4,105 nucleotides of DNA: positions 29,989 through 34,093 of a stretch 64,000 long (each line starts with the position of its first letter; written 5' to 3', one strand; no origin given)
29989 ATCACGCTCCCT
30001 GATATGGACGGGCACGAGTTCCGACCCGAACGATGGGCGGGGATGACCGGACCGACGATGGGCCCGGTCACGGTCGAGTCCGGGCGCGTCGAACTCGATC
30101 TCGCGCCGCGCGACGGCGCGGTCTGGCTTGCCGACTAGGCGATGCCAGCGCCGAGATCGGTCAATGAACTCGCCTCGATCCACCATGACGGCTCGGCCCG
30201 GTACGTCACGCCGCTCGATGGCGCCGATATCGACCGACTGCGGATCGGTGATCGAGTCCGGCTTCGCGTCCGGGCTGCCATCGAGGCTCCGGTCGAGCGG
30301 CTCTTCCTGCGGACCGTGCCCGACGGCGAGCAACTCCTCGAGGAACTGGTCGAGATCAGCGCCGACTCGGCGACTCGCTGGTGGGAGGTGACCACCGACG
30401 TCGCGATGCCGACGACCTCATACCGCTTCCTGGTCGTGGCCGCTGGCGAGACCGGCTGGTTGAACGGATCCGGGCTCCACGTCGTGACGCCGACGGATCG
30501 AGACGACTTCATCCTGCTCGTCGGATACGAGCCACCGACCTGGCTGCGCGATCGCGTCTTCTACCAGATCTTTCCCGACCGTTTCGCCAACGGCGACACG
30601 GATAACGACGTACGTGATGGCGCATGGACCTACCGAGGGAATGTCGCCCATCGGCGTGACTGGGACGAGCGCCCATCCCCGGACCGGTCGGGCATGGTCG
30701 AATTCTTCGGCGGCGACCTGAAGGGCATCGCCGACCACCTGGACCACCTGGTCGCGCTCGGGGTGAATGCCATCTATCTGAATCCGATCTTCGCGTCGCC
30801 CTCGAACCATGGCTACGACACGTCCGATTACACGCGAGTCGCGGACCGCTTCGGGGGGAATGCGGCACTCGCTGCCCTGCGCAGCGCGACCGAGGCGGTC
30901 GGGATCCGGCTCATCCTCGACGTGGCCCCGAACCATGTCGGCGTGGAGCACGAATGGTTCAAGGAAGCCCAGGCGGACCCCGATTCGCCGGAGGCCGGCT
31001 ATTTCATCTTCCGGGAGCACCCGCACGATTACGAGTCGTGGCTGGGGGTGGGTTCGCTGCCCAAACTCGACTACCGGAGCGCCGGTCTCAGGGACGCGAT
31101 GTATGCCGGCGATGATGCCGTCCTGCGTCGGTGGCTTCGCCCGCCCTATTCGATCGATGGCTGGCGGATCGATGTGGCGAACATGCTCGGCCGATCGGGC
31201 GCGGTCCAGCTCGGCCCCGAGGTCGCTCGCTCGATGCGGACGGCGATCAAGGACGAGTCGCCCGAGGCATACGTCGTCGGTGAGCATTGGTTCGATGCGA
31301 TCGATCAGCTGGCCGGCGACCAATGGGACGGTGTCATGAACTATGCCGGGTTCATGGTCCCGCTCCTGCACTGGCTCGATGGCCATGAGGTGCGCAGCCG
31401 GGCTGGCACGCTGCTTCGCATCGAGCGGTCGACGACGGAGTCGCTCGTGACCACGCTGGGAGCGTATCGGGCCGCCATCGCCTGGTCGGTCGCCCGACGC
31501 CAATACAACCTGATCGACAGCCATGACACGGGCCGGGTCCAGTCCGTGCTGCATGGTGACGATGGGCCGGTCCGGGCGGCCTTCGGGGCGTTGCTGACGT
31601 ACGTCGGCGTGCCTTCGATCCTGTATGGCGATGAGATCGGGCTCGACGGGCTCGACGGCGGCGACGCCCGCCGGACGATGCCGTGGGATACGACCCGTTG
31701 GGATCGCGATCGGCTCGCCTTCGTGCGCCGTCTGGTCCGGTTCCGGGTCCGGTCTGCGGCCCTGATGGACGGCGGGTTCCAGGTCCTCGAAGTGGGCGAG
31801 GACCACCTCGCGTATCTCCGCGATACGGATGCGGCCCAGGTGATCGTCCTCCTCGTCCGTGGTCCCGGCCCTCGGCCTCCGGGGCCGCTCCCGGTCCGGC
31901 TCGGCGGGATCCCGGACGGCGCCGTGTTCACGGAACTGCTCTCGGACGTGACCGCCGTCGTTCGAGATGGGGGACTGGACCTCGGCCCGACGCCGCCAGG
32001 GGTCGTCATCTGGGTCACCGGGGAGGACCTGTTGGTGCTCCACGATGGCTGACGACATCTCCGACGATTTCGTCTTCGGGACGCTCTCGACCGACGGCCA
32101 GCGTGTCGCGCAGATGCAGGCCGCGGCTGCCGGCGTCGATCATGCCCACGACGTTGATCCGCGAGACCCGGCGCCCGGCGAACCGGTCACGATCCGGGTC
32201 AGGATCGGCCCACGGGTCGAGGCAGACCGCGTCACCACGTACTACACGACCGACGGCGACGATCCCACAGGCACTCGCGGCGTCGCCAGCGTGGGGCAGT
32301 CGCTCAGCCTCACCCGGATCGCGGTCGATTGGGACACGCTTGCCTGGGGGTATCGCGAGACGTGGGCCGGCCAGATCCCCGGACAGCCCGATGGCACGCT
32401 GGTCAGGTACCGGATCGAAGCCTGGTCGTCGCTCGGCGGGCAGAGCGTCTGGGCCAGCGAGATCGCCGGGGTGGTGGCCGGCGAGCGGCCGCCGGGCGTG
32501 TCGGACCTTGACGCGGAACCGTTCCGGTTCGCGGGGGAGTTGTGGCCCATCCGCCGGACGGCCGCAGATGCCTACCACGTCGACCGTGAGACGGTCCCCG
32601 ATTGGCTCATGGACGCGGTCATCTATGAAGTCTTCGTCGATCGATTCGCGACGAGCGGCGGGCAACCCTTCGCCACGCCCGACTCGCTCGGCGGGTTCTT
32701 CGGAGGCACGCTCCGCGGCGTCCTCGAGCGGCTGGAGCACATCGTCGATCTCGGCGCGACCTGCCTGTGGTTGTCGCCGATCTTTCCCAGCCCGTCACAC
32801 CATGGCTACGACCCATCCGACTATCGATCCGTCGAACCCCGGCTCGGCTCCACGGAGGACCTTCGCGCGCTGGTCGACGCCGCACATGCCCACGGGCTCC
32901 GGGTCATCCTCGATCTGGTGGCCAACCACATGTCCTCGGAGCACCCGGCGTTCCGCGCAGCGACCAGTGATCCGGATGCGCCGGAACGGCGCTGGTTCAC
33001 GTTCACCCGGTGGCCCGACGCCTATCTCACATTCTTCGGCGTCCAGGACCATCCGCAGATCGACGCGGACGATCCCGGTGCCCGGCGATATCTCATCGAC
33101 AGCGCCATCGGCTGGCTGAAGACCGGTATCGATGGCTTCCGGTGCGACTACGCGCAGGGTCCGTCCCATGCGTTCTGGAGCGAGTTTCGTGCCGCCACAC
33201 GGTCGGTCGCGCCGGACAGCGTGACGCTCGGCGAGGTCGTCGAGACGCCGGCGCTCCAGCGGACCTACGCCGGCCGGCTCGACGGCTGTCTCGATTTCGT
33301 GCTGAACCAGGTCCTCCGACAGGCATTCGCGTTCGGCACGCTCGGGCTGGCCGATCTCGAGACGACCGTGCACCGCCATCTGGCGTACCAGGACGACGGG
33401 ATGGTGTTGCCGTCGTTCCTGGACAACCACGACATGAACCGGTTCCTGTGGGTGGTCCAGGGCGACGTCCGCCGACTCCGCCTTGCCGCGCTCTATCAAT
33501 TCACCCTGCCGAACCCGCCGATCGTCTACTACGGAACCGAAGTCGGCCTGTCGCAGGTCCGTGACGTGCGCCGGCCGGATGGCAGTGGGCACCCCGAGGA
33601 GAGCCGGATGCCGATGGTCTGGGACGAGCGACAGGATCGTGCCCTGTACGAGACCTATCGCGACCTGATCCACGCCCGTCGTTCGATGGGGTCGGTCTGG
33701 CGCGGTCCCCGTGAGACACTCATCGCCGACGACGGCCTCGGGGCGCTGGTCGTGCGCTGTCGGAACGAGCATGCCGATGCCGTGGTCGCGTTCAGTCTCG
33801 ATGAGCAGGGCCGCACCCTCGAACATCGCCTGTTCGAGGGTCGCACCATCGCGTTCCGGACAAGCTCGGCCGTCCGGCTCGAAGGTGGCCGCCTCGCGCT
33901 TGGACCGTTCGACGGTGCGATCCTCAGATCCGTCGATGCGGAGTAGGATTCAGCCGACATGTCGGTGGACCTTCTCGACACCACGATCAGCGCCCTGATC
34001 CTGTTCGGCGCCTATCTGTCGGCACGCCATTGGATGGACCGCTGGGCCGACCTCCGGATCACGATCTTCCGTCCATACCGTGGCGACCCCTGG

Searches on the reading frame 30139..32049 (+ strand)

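Call 9: search_protein_families(library=pfam, max_evalue=0.001, proteins=[window:30139-32049:+])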
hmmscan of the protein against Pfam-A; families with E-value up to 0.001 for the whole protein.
window:30139-32049:+ (637 aa): 1 family
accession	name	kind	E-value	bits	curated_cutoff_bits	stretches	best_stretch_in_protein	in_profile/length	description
PF00128.31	Alpha-amylase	-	4.5e-57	194.7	22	1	143-506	1-360/446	Alpha amylase, catalytic domain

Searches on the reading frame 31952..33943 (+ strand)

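Call 9: search_protein_families(library=pfam, max_evalue=0.001, proteins=[window:31952-33943:+])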
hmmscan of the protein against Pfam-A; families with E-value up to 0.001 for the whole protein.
window:31952-33943:+ (664 aa): 2 families
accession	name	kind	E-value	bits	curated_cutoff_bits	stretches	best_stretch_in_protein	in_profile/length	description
PF00128.31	Alpha-amylase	-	8.1e-57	193.9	22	1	227-567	2-399/446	Alpha amylase, catalytic domain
PF22681.2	Lmo2446-like_N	-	0.00057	20.5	29.7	0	70-106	20-56/72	Lmo2446-like, N-terminal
